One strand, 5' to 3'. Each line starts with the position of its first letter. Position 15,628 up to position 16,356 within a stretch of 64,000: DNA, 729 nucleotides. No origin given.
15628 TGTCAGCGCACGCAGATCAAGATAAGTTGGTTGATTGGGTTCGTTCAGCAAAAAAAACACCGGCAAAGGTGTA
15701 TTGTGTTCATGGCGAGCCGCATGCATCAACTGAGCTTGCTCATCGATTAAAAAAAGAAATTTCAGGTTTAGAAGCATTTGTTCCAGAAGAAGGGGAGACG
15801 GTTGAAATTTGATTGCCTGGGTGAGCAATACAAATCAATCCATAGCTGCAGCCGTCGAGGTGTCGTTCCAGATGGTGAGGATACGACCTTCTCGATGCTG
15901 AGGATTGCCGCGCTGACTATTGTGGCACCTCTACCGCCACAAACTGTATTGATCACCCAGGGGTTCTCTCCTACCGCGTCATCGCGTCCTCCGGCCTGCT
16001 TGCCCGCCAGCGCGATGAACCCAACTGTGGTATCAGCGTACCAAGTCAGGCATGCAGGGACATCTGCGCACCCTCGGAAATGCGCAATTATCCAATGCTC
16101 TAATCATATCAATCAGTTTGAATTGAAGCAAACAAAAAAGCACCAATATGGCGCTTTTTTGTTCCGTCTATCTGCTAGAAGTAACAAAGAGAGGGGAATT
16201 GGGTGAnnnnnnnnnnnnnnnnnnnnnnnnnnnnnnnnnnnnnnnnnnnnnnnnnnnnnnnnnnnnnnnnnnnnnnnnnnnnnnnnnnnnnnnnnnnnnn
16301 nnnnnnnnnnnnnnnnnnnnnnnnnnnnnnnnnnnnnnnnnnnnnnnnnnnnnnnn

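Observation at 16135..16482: Promoter-to-terminator bounded, hairpin-dense candidate ncRNA of about 310 nt with no identifiable family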

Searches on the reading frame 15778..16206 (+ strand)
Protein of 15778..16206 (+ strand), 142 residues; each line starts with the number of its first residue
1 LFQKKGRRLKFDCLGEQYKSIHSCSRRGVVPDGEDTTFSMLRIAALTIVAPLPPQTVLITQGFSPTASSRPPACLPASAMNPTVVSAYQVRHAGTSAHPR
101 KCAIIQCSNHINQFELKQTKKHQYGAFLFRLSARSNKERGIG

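Call 11: search_protein_families(library=pfam, proteins=[window:15778-16206:+], max_evalue=0.001)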
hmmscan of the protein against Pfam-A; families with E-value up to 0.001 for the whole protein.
window:15778-16206:+ (142 aa): 0 families

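Call 26: search_protein_families(library=padloc, proteins=[window:15778-16206:+], max_evalue=0.1)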
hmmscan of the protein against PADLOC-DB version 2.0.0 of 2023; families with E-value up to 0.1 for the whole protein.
window:15778-16206:+ (142 aa): 0 families

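Call 27: search_protein_families(library=ncbifam, proteins=[window:15778-16206:+], max_evalue=0.1)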
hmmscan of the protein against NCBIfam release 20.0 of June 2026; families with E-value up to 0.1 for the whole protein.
window:15778-16206:+ (142 aa): 0 families

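Call 28: search_protein_families(library=pfam, proteins=[window:15778-16206:+], max_evalue=1)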
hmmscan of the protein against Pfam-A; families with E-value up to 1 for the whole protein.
window:15778-16206:+ (142 aa): 0 families
